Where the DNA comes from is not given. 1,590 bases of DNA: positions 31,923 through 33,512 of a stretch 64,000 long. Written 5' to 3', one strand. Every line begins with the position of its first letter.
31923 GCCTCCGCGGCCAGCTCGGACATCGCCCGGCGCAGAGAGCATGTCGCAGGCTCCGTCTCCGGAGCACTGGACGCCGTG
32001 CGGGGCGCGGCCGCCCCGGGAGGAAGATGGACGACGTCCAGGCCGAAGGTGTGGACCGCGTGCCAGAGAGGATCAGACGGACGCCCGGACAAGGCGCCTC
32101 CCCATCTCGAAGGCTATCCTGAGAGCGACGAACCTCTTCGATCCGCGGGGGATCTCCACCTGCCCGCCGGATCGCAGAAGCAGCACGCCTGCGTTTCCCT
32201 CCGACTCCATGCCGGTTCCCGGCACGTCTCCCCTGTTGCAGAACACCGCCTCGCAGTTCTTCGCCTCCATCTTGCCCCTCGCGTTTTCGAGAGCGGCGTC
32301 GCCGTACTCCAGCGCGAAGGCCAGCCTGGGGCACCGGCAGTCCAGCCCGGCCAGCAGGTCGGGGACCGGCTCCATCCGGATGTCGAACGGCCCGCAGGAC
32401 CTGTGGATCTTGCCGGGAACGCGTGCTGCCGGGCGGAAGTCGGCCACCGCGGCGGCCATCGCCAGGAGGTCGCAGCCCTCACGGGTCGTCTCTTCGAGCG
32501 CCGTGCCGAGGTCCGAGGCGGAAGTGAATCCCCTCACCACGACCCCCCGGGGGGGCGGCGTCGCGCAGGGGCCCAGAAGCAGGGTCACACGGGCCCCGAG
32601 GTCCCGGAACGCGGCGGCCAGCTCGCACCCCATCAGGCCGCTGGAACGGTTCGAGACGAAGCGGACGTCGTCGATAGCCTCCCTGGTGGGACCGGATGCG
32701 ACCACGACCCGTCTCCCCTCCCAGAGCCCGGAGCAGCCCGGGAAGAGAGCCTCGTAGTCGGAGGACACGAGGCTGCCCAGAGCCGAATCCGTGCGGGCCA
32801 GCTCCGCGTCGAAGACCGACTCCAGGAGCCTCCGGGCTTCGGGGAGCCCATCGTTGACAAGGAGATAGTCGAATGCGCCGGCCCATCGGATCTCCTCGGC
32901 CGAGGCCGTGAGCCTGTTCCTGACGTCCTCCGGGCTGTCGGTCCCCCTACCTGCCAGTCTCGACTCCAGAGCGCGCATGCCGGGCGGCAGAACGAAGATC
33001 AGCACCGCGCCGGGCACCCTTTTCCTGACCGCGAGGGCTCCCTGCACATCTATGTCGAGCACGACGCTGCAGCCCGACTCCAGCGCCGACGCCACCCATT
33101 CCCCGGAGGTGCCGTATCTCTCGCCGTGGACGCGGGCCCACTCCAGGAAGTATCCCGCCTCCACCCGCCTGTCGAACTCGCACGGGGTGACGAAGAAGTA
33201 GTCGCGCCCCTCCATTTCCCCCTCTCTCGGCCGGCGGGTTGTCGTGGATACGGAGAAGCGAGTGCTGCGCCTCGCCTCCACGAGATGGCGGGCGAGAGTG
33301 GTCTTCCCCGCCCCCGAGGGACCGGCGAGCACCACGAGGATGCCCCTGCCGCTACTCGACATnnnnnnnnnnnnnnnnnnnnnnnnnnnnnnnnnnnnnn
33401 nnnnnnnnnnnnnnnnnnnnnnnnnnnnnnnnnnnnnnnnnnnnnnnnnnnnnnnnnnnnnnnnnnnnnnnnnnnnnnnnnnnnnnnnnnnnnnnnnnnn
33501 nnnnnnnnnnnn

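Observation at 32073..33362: Guanylate kinase fused to a CoaB (phosphopantothenate-cysteine ligase) domain, with no CoaC nearby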

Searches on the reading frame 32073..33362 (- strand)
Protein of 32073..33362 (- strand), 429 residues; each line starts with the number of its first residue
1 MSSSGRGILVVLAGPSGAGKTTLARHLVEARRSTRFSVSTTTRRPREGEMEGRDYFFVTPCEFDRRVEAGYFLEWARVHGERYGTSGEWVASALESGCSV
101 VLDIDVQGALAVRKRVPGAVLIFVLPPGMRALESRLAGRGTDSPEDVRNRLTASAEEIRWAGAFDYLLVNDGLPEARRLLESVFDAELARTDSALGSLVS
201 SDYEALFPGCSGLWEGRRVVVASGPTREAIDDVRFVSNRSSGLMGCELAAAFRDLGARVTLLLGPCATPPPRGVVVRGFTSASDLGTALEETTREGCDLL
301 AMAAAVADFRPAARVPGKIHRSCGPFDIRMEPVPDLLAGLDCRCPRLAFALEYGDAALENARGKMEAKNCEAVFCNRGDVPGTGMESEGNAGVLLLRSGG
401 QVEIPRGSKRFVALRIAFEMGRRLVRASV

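Call 3: search_protein_families(library=pfam, proteins=[window:32073-33362:-], max_evalue=0.01)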
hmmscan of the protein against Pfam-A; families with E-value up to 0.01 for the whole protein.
window:32073-33362:- (429 aa): 14 families
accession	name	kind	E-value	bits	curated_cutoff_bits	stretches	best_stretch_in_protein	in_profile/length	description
PF04127.22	DFP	-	2.8e-45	154.8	22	1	214-394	1-185/186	DNA/pantothenate metabolism flavoprotein C-terminal domain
PF00625.27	Guanylate_kin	-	2.2e-41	142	25.2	1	9-186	4-181/182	Guanylate kinase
PF13671.12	AAA_33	-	2.2e-06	28.5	27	1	9-104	1-77/143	AAA domain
PF13191.12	AAA_16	-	0.00058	20.8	32.6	1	3-33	20-51/167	AAA ATPase domain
PF20720.3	nSTAND3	-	0.00067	19.8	27.2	1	9-39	19-49/155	Novel STAND NTPase 3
PF01926.29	MMR_HSR1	-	0.0012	19.3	21.9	1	10-57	2-50/113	50S ribosome-binding GTPase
PF05729.18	NACHT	-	0.0012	19.2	26.7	1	9-32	2-25/167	NACHT domain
PF00005.33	ABC_tran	-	0.0019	19.2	25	1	6-34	10-38/137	ABC transporter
PF13401.12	AAA_22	-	0.0021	18.8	27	1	9-36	7-37/130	AAA domain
PF13238.12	AAA_18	-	0.0023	18.8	29.4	1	10-31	1-22/128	AAA domain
PF13521.12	AAA_28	-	0.003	18.2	27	0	10-30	2-22/164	AAA domain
PF03193.22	RsgA_GTPase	-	0.0053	17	30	1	9-43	108-142/174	RsgA GTPase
PF02367.23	TsaE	-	0.0067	16.8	26.6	0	7-35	21-49/128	Threonylcarbamoyl adenosine biosynthesis protein TsaE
PF02492.25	cobW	-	0.0082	16.2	20.7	0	10-35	3-29/180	CobW/HypB/UreG, nucleotide-binding domain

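Call 4: search_protein_families(library=ncbifam, proteins=[window:32073-33362:-], max_evalue=0.01)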
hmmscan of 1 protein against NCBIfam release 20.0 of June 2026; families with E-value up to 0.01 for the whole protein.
window:32073-33362:- (429 aa): 13 families
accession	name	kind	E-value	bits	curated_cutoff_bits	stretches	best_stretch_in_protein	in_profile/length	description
TIGR03263.1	guanyl_kin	equivalog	4e-62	209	160.45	1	8-184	2-178/180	guanylate kinase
NF011325.0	PRK14738.1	equivalog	1.3e-48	165.1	263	1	6-192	12-200/206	guanylate kinase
NF011324.0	PRK14737.1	equivalog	1.3e-45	155.5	318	1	9-180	7-178/187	guanylate kinase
TIGR00521.1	coaBC_dfp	equivalog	9.7e-39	133.5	219.7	1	215-417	185-388/392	bifunctional phosphopantothenoylcysteine decarboxylase/phosphopantothenate--cysteine ligase CoaBC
TIGR02322.1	phosphon_PhnN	equivalog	9.2e-14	51.5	156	1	7-172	1-163/179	phosphonate metabolism protein/1,5-bisphosphokinase (PRPP-forming) PhnN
NF005231.0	PRK06732.1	equivalog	8.5e-11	42.1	265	1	219-312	3-97/229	phosphopantothenate--cysteine ligase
TIGR02114.1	coaB_strep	equivalog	1.4e-08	34.8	217.2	1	219-312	3-97/228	phosphopantothenate--cysteine ligase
NF007485.0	PRK10078.1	equivalog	1.9e-07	31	153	1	8-172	3-161/186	ribose 1,5-bisphosphokinase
NF007199.0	PRK09620.1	equivalog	2.1e-05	24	248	1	215-309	2-100/229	hypothetical protein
NF005115.0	PRK06547.1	equivalog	0.00057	19.3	173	1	6-33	14-41/172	hypothetical protein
TIGR03771.1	anch_rpt_ABC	equivalog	0.0025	17.5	268.8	1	6-50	5-49/223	anchored repeat-type ABC transporter ATP-binding subunit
NF006746.0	PRK09270.1-5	subfamily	0.0048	15.8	250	1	6-32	20-46/210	nucleoside/nucleotide kinase family protein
TIGR02315.1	ABC_phnC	equivalog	0.0057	16.1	266.1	1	6-35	27-56/243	phosphonate ABC transporter ATP-binding protein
